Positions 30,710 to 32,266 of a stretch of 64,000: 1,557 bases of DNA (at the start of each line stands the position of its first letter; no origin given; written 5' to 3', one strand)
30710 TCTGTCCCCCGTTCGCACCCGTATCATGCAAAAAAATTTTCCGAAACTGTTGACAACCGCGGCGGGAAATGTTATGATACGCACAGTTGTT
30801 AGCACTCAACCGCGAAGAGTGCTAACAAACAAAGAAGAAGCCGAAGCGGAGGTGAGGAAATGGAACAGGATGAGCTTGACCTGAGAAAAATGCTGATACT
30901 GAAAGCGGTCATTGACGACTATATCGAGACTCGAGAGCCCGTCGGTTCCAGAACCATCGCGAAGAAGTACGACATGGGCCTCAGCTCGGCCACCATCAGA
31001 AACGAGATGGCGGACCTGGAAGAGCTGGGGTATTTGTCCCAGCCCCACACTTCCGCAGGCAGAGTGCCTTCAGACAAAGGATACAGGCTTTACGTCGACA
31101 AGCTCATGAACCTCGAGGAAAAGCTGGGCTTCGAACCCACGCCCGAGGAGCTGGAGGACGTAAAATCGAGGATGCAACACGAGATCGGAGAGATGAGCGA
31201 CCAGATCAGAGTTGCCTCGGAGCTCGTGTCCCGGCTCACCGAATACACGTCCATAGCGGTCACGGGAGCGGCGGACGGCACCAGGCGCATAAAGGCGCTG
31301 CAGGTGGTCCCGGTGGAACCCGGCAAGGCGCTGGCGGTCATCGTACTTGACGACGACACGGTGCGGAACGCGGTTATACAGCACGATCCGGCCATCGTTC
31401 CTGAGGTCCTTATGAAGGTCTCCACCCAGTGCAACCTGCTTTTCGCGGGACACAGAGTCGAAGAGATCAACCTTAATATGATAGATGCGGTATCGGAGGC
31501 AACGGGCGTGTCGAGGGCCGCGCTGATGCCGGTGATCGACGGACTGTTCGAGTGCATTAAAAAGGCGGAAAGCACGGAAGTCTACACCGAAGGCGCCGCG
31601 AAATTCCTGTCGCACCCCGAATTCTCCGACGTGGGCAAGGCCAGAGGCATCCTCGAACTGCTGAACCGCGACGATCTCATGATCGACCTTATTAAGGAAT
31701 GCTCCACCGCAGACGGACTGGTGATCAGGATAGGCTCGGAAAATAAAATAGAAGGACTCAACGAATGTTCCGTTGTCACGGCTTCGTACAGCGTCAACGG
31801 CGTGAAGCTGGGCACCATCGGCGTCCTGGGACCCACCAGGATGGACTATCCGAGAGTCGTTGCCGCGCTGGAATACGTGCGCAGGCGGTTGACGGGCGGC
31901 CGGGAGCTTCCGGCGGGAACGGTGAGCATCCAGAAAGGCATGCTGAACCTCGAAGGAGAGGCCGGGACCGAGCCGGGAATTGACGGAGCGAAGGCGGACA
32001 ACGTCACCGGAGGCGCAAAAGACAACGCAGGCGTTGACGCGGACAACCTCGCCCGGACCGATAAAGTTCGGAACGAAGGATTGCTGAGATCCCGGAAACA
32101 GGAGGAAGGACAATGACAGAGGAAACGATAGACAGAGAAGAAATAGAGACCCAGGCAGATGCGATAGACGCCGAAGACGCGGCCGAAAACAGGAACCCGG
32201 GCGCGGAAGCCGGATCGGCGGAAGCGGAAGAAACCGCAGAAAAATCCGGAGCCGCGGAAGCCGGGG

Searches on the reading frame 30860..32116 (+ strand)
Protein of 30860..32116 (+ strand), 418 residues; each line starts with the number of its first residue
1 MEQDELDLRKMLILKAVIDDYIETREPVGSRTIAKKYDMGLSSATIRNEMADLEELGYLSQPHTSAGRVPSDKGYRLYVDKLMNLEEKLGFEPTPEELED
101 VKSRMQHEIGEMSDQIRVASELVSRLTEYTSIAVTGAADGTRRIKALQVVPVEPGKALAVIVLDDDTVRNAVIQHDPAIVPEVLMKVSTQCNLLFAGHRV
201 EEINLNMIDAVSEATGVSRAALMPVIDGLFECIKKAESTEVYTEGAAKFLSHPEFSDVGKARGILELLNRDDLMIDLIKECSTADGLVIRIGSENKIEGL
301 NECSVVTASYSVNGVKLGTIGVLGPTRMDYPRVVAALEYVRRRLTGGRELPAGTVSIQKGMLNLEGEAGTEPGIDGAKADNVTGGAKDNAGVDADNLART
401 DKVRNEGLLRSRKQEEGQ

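Call 38: search_protein_families(library=pfam, proteins=[window:30860-32116:+])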
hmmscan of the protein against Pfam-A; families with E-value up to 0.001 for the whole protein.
window:30860-32116:+ (418 aa): 2 families
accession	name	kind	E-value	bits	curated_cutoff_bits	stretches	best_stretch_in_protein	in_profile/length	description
PF01628.27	HrcA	-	1.5e-53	182.4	22.2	1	116-334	4-215/215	HrcA protein C terminal domain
PF03444.21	HrcA_DNA-bdg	-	0.00038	20.5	21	0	12-76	8-71/79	Winged helix-turn-helix transcription repressor, HrcA DNA-binding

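Call 41: find_encoding_contigs(protein=window:30860-32116:+, flank=7000, max_places=10)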
Protein window:30860-32116:+ (418 aa): 6 contigs read that carry it; 2 places shown.
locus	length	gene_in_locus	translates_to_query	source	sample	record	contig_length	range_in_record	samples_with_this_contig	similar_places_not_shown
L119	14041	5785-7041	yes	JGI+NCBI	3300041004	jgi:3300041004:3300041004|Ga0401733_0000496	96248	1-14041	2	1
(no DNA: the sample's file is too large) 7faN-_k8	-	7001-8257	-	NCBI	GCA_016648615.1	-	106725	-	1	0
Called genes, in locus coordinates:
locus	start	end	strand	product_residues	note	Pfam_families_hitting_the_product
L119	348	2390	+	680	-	PF01541:GIY-YIG, PF27096:UvrC_M, PF22920:UvrC_RNaseH, PF08459:UvrC_RNaseH_dom, PF14520:HHH_5, PF00633:HHH (weak), PF12826:HHH_2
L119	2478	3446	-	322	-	-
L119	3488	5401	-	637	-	-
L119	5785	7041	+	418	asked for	PF01628:HrcA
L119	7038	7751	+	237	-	-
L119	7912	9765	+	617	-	PF00012:HSP70, PF06723:MreB_Mbl, PF00012:HSP70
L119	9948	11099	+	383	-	PF00226:DnaJ, PF01556:DnaJ_C, PF15777:Anti-TRAP (faint), PF27659:CHP02642 (faint), PF00684:DnaJ_CXXCXGXG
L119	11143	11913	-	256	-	PF01061:ABC2_membrane, PF12698:ABC2_membrane_3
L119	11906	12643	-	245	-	PF00005:ABC_tran, PF13304:AAA_21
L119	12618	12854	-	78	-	PF04014:MazE_antitoxin (weak)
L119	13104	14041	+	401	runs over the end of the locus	PF00871:Acetate_kinase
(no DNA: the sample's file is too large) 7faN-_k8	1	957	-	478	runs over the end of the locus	-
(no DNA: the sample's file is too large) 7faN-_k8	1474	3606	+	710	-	PF01541:GIY-YIG, PF27096:UvrC_M, PF22920:UvrC_RNaseH, PF08459:UvrC_RNaseH_dom, PF12826:HHH_2, PF14520:HHH_5, PF00633:HHH (weak)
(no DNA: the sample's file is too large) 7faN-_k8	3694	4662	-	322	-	-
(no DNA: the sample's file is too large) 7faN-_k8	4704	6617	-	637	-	-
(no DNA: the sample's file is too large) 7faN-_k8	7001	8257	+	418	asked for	PF01628:HrcA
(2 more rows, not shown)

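Call 72: find_homologous_proteins(query=window:30860-32116:+, max_evalue=1e-40)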
Query window:30860-32116:+ (418 aa): 7976 proteins with E <= 1e-40 among 8000 candidates; the best 120 are listed.
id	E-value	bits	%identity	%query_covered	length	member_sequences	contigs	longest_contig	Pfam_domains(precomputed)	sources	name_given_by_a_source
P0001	2.3e-241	819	94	100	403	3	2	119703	PF01628.28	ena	-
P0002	1.9e-197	674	88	84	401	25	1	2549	PF01628.28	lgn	-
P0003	3.9e-188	644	84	84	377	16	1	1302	PF01628.28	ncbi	-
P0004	4.7e-188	643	84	84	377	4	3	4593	PF01628.28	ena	-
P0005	3.9e-183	627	82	83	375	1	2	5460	PF01628.28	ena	-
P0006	2.4e-181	621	82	83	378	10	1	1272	PF01628.28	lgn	-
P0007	4.2e-175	601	78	84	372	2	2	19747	PF01628.28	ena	-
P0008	3.3e-169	581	76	83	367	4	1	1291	PF01628.28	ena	-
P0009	3.1e-162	558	71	83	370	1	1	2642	PF01628.28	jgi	-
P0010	2.0e-160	552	70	83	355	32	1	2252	PF01628.28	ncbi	-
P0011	6.1e-153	528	67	84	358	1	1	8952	PF01628.28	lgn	-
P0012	8.1e-151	521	67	84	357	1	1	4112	PF01628.28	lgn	-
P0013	7.8e-126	439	60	82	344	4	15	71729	PF01628.28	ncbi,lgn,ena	-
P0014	7.1e-122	425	82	59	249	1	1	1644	PF01628.28,PF03444.22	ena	-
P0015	2.8e-121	424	55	82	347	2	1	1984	PF01628.28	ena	-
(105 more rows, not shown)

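Call 73: find_encoding_contigs(protein=P0001, flank=7000, max_places=2)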
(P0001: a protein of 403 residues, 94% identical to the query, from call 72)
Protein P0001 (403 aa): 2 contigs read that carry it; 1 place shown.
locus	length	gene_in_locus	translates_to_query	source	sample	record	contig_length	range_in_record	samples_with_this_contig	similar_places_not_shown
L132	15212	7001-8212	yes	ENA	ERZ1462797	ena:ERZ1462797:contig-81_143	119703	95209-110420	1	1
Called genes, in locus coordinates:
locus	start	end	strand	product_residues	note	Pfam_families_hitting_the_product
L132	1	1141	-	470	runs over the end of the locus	-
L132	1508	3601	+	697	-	PF01541:GIY-YIG, PF27096:UvrC_M, PF22920:UvrC_RNaseH, PF08459:UvrC_RNaseH_dom, PF14520:HHH_5, PF12826:HHH_2, PF00633:HHH (weak)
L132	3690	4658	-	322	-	-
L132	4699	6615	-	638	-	-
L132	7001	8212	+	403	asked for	PF01628:HrcA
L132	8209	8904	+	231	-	-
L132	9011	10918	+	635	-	PF00012:HSP70, PF06723:MreB_Mbl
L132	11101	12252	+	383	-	PF00226:DnaJ, PF01556:DnaJ_C, PF15777:Anti-TRAP (faint), PF27659:CHP02642 (faint), PF00684:DnaJ_CXXCXGXG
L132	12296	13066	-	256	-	PF01061:ABC2_membrane, PF12698:ABC2_membrane_3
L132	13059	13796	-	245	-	PF00005:ABC_tran, PF13304:AAA_21 (weak)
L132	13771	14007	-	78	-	PF04014:MazE_antitoxin (weak)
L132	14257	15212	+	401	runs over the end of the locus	PF00871:Acetate_kinase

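Call 74: find_encoding_contigs(protein=P0007, flank=7000, max_places=2)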
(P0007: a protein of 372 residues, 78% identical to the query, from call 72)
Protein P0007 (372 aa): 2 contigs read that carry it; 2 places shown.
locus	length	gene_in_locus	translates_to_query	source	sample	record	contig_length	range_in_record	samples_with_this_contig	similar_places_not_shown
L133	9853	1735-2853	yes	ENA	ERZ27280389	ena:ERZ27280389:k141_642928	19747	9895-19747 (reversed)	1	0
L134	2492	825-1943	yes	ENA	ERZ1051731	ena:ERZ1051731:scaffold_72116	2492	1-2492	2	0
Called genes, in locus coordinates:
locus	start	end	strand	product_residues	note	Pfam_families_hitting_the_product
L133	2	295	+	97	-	?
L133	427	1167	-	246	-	PF19570:DUF6088, PF13338:AbiEi_4 (weak)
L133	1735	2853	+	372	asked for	PF01628:HrcA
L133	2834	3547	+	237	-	PF01025:GrpE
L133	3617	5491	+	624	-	PF00012:HSP70, PF06723:MreB_Mbl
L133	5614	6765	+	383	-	PF00226:DnaJ, PF01556:DnaJ_C, PF00684:DnaJ_CXXCXGXG, PF15777:Anti-TRAP (faint)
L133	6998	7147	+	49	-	PF00471:Ribosomal_L33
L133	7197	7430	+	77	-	PF00584:SecE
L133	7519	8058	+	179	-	PF02357:NusG, PF00467:KOW (weak), PF23284:KOW2_Spt5 (weak)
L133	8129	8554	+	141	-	PF03946:Ribosomal_L11_N, PF00298:Ribosomal_L11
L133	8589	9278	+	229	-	PF00687:Ribosomal_L1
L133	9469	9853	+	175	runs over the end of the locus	PF00466:Ribosomal_L10, PF27436:RL10_C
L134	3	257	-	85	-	?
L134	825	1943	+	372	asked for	PF01628:HrcA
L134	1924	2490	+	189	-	?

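Call 75: find_encoding_contigs(protein=P0013, flank=7000, max_places=2)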
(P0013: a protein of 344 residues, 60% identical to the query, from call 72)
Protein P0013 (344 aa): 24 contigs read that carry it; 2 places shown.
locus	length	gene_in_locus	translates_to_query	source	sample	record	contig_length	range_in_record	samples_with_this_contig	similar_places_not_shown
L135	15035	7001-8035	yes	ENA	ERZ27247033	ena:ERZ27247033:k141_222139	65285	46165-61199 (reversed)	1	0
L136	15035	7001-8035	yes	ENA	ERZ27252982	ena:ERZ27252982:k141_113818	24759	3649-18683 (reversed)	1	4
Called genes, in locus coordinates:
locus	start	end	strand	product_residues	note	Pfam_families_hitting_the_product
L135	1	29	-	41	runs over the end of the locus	PF01381:HTH_3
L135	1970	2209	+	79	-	-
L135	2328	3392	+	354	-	-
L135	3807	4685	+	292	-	PF02210:Laminin_G_2 (faint), PF13385:Laminin_G_3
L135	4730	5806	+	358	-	PF13385:Laminin_G_3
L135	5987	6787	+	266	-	PF00924:MS_channel_2nd, PF21082:MS_channel_3rd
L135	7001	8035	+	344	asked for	PF01628:HrcA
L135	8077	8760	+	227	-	PF01025:GrpE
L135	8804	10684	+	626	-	PF00012:HSP70, PF06723:MreB_Mbl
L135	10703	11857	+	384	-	PF00226:DnaJ, PF01556:DnaJ_C, PF00684:DnaJ_CXXCXGXG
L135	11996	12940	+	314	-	PF03418:Peptidase_A25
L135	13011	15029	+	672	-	PF22745:Nlig-Ia, PF01653:DNA_ligase_aden, PF03120:OB_DNA_ligase, PF03119:DNA_ligase_ZBD, PF14520:HHH_5 (faint), PF12826:HHH_2, PF00533:BRCT, PF12738:PTCB-BRCT, +1 more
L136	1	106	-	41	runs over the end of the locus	PF01381:HTH_3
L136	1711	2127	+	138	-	PF02579:Nitro_FeMo-Co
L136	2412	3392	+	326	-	-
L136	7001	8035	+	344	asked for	PF01628:HrcA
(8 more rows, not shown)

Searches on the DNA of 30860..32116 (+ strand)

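Call 84: search_rna_families(sources=[L121, L122, L123, L124, L125, L127, L128, L132], threshold=evalue, max_evalue=0.01)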
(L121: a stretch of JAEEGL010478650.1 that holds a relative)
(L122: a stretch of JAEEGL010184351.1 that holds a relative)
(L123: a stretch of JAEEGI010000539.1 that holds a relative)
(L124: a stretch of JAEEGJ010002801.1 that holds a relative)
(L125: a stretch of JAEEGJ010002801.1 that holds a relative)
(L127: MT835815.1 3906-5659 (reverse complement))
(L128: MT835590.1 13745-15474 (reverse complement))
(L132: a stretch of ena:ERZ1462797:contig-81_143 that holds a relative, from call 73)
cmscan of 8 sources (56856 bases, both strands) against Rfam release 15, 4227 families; matches with E-value up to 0.01: 25.
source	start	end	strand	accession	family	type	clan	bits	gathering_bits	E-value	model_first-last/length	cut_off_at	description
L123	2048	2125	-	RF01706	Gut-1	Gene; sRNA;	-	80.9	50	9.9e-15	1-77/77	no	Gut-1 RNA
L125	8178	8255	+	RF01706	Gut-1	Gene; sRNA;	-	80.9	50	9.9e-15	1-77/77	no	Gut-1 RNA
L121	1306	1381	-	RF01706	Gut-1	Gene; sRNA;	-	69.1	50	9.2e-12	1-77/77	no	Gut-1 RNA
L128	490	562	+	RF01706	Gut-1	Gene; sRNA;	-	65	50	1e-10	1-77/77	no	Gut-1 RNA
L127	375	448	+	RF00005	tRNA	Gene; tRNA;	CL00001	63.6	29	1.6e-11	1-71/71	no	tRNA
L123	1853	1930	-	RF01706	Gut-1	Gene; sRNA;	-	60.6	50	1.3e-09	1-77/77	no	Gut-1 RNA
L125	8373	8450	+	RF01706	Gut-1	Gene; sRNA;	-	60.6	50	1.3e-09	1-77/77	no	Gut-1 RNA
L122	1617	1696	-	RF01706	Gut-1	Gene; sRNA;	-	60.3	50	1.6e-09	1-77/77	no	Gut-1 RNA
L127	486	556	+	RF01706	Gut-1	Gene; sRNA;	-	59.1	50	3.1e-09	1-77/77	no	Gut-1 RNA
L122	1871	1948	-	RF01706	Gut-1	Gene; sRNA;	-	56.4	50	1.5e-08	1-77/77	no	Gut-1 RNA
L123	1939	2039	-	RF01706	Gut-1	Gene; sRNA;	-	56.2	50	1.7e-08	1-77/77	no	Gut-1 RNA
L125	8264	8364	+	RF01706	Gut-1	Gene; sRNA;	-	56.2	50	1.7e-08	1-77/77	no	Gut-1 RNA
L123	944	1043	+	RF01706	Gut-1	Gene; sRNA;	-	54.3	50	5.1e-08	1-77/77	no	Gut-1 RNA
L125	9260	9359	-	RF01706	Gut-1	Gene; sRNA;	-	54.3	50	5.1e-08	1-77/77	no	Gut-1 RNA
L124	637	714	-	RF01706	Gut-1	Gene; sRNA;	-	43.8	50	2.3e-05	1-77/77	no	Gut-1 RNA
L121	1009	1091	-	RF01706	Gut-1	Gene; sRNA;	-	39.8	50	0.00024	1-77/77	no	Gut-1 RNA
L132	1237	1316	+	RF01706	Gut-1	Gene; sRNA;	-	37.2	50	0.0011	1-77/77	no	Gut-1 RNA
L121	512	592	+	RF01706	Gut-1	Gene; sRNA;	-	36.4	50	0.0017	1-77/77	no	Gut-1 RNA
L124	70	150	+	RF01706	Gut-1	Gene; sRNA;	-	36.4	50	0.0017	1-77/77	no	Gut-1 RNA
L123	1149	1249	+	RF01706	Gut-1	Gene; sRNA;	-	36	50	0.0021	1-77/77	no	Gut-1 RNA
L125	9054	9154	-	RF01706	Gut-1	Gene; sRNA;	-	36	50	0.0021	1-77/77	no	Gut-1 RNA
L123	1261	1337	+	RF01706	Gut-1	Gene; sRNA;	-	34.7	50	0.0045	1-77/77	no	Gut-1 RNA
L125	8966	9042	-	RF01706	Gut-1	Gene; sRNA;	-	34.7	50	0.0045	1-77/77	no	Gut-1 RNA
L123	2134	2213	-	RF01706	Gut-1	Gene; sRNA;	-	34.6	50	0.0048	1-77/77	no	Gut-1 RNA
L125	8090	8169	+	RF01706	Gut-1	Gene; sRNA;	-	34.6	50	0.0048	1-77/77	no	Gut-1 RNA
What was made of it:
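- On Gut-1 RNA motif (RF01706): The orthologous array in L132 scores 37.2 bits (call 84).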
